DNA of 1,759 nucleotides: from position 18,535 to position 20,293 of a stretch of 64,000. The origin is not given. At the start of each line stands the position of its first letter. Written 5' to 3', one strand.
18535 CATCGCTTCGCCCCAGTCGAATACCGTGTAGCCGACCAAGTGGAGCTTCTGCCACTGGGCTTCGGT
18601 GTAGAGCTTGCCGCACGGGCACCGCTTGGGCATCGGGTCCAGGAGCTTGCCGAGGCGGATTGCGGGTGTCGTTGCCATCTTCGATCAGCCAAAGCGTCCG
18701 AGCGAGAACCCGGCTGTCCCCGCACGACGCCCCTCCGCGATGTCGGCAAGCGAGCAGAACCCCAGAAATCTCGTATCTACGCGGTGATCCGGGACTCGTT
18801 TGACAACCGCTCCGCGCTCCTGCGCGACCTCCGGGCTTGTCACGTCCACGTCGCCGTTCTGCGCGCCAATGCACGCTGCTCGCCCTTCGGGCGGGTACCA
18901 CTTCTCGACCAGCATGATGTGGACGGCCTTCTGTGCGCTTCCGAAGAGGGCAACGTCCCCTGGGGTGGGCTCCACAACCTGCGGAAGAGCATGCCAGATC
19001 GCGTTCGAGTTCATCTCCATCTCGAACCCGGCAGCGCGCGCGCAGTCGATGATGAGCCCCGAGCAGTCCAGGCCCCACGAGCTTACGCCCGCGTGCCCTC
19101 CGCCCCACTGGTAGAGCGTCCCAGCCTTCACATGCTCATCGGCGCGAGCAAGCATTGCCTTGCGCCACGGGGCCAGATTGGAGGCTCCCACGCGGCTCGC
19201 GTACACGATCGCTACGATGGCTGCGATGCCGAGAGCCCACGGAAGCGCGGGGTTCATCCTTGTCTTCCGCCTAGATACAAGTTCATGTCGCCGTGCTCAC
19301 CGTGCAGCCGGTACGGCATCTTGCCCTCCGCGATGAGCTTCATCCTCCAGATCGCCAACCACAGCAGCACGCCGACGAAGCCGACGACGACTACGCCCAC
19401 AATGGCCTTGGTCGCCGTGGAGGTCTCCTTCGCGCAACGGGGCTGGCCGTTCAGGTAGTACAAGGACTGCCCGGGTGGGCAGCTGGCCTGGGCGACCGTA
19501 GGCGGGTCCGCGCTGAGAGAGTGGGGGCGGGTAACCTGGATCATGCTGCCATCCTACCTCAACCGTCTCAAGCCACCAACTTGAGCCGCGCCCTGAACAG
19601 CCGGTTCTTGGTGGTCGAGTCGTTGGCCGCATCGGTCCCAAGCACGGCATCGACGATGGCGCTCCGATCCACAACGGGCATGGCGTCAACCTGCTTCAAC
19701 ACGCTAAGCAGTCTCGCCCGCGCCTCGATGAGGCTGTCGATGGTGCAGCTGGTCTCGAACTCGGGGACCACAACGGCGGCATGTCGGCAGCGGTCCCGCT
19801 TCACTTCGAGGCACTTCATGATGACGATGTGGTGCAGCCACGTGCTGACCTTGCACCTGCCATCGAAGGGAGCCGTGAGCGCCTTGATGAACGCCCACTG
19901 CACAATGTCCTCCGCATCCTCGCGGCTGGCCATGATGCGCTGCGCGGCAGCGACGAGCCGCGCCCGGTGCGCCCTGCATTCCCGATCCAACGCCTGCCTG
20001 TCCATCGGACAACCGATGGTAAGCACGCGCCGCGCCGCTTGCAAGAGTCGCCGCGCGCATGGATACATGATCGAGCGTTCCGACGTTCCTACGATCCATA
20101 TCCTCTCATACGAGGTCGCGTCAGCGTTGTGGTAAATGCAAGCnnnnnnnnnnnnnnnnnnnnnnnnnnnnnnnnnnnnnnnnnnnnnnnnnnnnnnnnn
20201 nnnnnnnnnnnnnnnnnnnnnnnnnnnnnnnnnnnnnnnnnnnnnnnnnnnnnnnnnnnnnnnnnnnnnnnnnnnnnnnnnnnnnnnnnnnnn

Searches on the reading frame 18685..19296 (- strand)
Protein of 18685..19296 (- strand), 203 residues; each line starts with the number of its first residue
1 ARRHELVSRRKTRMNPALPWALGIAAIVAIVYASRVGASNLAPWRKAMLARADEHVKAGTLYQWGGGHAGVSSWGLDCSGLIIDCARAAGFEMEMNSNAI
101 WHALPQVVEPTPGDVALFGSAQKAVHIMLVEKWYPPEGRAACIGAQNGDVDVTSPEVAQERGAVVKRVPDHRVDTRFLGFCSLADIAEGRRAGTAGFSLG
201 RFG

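Call 41: search_protein_families(library=pfam, proteins=[window:18685-19296:-], max_evalue=0.01)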
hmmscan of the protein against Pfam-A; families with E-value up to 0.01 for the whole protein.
window:18685-19296:- (203 aa): 2 families
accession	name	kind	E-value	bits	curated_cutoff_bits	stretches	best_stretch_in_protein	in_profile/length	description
PF00877.26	NLPC_P60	-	1e-07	32.3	23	1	59-129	1-70/105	NlpC/P60 family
PF05257.22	CHAP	-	0.0058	17.5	26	0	72-133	6-69/81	CHAP domain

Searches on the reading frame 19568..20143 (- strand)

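Call 41: search_protein_families(library=pfam, proteins=[window:19568-20143:-], max_evalue=0.01)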
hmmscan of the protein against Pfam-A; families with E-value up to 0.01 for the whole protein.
window:19568-20143:- (191 aa): 1 family
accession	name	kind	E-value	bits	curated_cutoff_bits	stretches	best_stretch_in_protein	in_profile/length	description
PF04542.20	Sigma70_r2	-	5e-10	39.5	24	1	57-118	3-68/71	Sigma-70 region 2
